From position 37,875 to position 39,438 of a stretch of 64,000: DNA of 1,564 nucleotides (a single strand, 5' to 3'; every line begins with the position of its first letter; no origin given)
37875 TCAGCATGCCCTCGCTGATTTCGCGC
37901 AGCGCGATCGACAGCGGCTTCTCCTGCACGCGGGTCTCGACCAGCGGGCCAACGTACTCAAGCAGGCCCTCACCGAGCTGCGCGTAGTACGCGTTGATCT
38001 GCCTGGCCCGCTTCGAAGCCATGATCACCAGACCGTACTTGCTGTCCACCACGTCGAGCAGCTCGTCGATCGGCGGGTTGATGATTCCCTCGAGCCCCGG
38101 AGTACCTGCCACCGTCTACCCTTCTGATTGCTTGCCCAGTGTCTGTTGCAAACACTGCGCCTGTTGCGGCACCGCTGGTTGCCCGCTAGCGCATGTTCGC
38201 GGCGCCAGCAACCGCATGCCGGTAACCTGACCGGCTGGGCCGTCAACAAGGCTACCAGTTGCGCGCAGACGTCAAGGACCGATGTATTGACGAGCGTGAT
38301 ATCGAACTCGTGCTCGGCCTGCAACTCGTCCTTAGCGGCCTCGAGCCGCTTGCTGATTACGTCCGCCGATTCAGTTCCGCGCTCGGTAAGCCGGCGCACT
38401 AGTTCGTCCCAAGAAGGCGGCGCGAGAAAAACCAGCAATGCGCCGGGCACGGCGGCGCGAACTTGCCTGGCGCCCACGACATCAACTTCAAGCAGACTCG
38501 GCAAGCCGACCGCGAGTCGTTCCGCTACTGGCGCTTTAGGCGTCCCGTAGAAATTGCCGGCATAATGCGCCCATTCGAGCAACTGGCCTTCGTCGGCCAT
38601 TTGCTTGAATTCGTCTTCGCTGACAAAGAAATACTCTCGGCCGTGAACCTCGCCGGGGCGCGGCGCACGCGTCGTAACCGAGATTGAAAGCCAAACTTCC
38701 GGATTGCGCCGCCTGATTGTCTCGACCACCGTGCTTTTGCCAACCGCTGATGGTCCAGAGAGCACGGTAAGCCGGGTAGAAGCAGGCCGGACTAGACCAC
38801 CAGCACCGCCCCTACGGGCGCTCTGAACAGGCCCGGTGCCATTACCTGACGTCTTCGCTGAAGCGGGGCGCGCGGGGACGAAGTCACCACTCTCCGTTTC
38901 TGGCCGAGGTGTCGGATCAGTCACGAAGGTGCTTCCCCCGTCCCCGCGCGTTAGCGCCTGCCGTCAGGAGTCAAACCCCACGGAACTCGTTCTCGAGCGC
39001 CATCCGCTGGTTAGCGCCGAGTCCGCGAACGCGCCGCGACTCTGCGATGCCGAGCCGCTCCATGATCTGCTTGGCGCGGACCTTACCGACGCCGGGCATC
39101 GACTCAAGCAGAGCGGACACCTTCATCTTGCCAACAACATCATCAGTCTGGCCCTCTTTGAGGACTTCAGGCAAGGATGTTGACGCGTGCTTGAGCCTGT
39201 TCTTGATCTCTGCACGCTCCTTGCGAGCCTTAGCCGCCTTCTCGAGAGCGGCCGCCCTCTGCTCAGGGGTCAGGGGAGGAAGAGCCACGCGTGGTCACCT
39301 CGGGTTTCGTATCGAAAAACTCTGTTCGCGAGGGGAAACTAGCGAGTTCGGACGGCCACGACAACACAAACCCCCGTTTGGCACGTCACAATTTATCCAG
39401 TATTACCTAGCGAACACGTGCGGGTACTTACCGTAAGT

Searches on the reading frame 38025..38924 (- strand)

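Call 33: search_protein_families(library=pfam, proteins=[window:38025-38924:-], max_evalue=0.001)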
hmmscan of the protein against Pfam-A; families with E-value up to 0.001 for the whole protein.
window:38025-38924:- (299 aa): 3 families
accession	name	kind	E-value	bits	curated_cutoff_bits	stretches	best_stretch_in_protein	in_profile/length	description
PF00625.27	Guanylate_kin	-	2.7e-42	145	25.2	1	50-229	2-181/182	Guanylate kinase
PF13671.12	AAA_33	-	0.00011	22.9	27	0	52-201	1-140/143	AAA domain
PF13191.12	AAA_16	-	0.00065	20.7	32.6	0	49-76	23-50/167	AAA ATPase domain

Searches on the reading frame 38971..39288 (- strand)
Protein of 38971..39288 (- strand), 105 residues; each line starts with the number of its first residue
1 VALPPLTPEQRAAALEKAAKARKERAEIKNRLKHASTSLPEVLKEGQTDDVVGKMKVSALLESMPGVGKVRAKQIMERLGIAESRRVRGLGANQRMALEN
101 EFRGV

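Call 33: search_protein_families(library=pfam, proteins=[window:38971-39288:-], max_evalue=0.001)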
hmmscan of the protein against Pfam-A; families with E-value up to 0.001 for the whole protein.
window:38971-39288:- (105 aa): 2 families
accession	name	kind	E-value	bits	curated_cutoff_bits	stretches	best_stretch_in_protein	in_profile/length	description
PF22525.1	H2TH_5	-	2.4e-37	127.2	27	1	32-102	1-71/71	S13-like H2TH domain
PF00416.27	Ribosomal_S13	-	9.4e-05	23.3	31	1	50-98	6-54/128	Ribosomal protein S13/S18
